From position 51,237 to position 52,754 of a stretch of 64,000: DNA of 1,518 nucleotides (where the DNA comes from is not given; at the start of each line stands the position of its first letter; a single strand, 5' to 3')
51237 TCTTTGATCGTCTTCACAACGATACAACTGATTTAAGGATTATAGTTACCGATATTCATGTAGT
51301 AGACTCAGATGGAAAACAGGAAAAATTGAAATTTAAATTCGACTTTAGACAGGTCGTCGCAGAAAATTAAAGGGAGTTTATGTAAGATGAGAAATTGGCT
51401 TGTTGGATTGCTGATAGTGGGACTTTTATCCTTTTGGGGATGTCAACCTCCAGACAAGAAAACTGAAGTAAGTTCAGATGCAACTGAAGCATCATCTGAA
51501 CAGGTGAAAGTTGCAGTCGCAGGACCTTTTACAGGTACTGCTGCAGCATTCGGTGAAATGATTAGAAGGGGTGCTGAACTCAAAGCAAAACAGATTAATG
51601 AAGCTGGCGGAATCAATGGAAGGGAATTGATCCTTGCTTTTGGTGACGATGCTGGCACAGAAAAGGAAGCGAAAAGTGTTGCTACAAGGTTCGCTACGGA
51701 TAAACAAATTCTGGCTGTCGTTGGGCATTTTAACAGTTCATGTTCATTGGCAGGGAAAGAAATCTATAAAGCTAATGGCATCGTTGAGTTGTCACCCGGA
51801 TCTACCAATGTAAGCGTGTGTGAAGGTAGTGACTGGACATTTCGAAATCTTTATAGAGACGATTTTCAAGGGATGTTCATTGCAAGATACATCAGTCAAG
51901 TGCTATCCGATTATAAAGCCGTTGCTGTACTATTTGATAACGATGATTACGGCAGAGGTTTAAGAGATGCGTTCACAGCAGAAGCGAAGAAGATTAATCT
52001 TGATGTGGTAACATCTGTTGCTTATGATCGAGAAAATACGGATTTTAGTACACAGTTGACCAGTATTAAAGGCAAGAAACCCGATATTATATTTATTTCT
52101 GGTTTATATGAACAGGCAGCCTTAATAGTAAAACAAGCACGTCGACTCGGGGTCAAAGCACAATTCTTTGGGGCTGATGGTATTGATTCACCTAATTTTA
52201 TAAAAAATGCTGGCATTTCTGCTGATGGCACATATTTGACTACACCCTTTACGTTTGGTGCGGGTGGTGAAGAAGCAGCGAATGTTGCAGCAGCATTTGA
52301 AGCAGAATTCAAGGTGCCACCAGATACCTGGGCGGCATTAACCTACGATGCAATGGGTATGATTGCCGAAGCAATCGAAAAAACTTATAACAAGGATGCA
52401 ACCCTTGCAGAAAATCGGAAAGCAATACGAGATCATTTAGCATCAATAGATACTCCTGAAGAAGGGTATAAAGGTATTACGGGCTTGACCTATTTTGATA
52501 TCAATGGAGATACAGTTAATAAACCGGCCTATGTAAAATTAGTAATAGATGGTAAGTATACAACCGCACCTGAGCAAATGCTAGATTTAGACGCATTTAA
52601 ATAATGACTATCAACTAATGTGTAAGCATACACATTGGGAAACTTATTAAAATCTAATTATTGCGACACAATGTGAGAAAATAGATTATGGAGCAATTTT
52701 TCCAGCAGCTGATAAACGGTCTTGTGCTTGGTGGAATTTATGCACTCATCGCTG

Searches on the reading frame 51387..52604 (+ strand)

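Call 68: search_protein_families(library=pfam, proteins=[window:51387-52604:+], max_evalue=0.000001)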
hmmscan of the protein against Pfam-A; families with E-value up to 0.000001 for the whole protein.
window:51387-52604:+ (405 aa): 3 families
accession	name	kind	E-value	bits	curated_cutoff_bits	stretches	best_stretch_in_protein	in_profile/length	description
PF13458.12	Peripla_BP_6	-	1.5e-51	176.5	31.7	1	39-351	1-311/343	Periplasmic binding protein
PF01094.35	ANF_receptor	-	5.8e-22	78.7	25.4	1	67-378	10-342/353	Receptor family ligand binding region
PF13433.12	Peripla_BP_5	-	1.5e-08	34.6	27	0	41-119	2-80/363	Periplasmic binding protein domain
